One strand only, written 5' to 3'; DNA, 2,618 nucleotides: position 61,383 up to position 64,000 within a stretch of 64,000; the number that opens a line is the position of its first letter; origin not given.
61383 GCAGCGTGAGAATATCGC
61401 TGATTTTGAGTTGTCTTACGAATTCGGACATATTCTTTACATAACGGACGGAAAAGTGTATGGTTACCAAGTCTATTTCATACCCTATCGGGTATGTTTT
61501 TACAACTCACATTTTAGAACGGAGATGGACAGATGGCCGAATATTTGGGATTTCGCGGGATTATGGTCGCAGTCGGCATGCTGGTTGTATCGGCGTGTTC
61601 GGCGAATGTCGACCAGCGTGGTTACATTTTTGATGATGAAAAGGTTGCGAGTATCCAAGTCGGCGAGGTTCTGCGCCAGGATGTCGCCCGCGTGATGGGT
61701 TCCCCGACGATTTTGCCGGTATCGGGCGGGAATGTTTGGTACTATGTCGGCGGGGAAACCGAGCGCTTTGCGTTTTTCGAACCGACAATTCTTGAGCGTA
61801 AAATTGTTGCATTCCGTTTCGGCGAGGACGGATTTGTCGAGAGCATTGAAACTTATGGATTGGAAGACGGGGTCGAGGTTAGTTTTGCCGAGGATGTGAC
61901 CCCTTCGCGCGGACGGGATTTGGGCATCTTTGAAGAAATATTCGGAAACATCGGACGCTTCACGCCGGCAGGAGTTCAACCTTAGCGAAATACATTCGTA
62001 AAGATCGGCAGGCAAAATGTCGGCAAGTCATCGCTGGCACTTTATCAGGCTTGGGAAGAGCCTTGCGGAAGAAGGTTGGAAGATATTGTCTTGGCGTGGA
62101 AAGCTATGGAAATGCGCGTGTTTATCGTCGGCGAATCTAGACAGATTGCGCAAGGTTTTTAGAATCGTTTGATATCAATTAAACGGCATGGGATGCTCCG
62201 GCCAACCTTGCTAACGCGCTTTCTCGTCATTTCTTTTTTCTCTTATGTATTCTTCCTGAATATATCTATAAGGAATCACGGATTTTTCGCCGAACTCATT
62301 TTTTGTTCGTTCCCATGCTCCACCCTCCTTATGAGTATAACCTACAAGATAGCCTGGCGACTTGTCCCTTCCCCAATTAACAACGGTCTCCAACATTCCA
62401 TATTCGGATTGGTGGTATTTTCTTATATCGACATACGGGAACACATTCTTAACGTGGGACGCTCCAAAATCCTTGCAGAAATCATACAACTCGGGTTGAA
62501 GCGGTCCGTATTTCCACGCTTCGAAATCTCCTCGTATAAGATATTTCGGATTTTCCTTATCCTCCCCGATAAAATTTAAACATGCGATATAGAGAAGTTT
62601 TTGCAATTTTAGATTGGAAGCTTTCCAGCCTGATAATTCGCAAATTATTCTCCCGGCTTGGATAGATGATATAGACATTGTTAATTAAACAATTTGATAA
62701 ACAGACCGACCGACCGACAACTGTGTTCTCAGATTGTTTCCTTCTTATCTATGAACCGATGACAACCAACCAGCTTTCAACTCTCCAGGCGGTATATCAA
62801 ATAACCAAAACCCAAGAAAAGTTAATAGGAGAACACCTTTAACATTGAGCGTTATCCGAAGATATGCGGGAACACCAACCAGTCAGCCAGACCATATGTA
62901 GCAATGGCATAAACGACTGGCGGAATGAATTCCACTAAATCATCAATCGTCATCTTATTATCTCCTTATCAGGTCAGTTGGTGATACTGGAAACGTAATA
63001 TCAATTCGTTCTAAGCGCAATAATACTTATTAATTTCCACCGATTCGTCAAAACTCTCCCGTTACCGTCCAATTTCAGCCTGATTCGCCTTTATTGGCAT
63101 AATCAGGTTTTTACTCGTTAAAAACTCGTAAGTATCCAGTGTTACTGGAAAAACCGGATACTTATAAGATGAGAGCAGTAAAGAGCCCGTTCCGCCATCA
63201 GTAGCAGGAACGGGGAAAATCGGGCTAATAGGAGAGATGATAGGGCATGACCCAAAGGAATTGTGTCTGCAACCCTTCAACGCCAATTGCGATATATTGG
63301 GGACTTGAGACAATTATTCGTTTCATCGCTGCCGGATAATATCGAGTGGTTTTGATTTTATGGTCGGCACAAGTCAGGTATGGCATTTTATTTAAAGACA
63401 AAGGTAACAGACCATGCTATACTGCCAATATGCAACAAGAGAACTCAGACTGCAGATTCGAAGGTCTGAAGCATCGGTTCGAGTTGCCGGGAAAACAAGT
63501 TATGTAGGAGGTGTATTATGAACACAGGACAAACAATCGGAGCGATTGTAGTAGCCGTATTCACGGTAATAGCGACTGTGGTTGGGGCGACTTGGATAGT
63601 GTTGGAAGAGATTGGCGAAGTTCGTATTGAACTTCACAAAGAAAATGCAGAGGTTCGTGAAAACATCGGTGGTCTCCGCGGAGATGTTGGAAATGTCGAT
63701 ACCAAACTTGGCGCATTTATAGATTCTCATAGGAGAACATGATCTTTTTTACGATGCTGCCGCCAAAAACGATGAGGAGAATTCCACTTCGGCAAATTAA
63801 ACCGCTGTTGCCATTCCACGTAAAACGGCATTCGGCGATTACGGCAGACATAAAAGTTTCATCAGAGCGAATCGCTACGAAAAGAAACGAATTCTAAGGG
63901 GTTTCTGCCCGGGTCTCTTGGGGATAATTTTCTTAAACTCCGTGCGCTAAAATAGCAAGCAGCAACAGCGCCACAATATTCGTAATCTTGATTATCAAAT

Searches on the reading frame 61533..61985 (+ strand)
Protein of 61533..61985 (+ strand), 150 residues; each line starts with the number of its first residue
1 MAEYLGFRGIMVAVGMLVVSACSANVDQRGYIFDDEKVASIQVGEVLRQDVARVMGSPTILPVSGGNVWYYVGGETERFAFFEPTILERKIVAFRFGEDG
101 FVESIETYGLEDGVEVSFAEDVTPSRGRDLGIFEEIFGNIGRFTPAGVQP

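Call 3: search_protein_families(library=pfam, proteins=[window:61533-61985:+], max_evalue=1)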
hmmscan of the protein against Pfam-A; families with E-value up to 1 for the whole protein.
window:61533-61985:+ (150 aa): 1 family
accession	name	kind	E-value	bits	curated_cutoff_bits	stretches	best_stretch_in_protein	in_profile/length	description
PF04355.18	BamE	-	4.5e-10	39.6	23.2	1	30-105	1-70/71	Outer membrane protein assembly factor BamE domain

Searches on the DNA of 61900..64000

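Call 53: search_rna_families(source=window, start=61900, end=64000, threshold=evalue, max_evalue=1)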
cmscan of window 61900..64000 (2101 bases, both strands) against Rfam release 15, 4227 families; matches with E-value up to 1: 0.
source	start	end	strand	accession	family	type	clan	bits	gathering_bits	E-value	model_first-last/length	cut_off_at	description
